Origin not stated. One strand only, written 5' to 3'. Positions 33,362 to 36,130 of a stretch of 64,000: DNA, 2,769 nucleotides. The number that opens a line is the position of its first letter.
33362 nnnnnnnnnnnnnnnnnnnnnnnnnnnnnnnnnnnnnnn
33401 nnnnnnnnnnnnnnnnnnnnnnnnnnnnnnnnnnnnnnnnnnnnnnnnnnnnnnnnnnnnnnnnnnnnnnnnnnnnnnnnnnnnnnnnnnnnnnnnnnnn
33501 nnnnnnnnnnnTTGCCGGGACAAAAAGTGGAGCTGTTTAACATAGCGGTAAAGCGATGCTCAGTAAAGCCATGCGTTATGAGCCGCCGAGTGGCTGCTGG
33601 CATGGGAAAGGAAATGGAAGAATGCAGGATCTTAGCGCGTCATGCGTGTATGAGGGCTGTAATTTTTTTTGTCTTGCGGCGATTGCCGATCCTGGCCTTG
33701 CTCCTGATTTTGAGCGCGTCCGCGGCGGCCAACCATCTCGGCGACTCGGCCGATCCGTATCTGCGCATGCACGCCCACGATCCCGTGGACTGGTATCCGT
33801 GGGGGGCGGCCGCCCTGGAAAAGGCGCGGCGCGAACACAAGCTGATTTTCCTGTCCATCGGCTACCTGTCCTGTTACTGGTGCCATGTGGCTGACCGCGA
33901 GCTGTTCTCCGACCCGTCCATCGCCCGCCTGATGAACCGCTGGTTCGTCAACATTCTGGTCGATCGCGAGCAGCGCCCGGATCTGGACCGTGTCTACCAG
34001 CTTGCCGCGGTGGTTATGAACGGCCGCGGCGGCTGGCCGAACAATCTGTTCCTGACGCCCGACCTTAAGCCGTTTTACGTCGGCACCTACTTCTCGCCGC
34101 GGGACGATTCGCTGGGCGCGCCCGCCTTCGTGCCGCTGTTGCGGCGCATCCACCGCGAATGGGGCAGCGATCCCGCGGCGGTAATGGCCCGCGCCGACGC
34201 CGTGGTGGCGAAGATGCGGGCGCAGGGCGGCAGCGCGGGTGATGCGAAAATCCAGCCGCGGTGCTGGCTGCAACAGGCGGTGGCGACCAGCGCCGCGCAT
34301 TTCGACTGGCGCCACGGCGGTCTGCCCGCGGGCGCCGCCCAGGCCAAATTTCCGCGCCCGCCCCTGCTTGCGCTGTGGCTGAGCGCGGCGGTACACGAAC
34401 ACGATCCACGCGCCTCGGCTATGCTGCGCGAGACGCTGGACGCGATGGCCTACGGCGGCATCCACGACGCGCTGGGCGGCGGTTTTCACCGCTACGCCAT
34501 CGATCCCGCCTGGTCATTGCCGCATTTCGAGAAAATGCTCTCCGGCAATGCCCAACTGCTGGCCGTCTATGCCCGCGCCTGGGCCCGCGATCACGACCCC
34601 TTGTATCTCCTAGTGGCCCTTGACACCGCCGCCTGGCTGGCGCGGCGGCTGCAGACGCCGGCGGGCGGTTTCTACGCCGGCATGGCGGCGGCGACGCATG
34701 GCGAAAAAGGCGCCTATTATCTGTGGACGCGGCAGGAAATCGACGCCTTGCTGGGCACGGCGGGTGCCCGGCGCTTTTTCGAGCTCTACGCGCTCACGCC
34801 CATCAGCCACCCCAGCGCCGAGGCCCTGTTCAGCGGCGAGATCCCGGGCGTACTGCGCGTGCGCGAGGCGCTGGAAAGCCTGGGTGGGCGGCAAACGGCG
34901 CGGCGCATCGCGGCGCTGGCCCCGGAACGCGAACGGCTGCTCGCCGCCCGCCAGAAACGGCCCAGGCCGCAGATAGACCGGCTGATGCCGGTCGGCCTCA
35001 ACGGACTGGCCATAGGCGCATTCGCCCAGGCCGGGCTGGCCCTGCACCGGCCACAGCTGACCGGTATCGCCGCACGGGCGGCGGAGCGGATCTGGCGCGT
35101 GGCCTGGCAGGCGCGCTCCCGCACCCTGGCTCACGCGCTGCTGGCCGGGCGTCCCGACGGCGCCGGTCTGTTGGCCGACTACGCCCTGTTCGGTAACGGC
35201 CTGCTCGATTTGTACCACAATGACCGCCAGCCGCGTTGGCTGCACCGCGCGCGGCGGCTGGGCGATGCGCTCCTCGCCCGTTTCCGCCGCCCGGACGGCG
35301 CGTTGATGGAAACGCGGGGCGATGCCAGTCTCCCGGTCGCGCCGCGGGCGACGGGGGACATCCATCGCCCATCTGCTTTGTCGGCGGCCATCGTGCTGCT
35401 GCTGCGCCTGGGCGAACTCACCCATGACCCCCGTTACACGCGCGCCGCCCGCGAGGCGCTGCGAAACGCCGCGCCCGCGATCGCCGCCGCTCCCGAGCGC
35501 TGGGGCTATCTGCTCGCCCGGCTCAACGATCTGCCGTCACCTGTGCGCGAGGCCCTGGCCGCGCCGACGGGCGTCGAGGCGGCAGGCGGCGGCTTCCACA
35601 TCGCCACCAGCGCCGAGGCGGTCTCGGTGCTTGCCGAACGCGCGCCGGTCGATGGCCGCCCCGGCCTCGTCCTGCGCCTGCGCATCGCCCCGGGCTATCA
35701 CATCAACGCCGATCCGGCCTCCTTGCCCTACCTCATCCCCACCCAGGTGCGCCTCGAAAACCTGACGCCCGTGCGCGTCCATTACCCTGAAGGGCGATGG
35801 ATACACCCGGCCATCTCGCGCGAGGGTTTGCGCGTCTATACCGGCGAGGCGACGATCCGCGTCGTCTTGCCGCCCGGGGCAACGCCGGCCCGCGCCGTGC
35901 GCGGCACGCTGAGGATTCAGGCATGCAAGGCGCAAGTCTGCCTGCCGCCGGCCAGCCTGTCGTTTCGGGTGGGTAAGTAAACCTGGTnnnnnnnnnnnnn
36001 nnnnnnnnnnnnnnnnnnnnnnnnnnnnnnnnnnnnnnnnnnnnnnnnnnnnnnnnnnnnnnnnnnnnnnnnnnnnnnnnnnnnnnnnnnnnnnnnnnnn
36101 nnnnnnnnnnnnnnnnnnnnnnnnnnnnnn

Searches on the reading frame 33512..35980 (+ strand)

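Call 21: search_protein_families(library=pfam, proteins=[window:33512-35980:+], max_evalue=0.00001)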
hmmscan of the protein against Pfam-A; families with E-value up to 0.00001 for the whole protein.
window:33512-35980:+ (822 aa): 3 families
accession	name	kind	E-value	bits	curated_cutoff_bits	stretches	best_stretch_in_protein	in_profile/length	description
PF03190.21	Thioredox_DsbH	-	6e-59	199.1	27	1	74-235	2-162/163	Protein of unknown function, DUF255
PF11412.14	DsbD_N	-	6.4e-07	29.8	25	1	718-818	21-115/119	Thiol:disulfide interchange protein DsbD, N-terminal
PF13899.12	Thioredoxin_7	-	2.4e-06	28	27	1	93-156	1-64/83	Thioredoxin-like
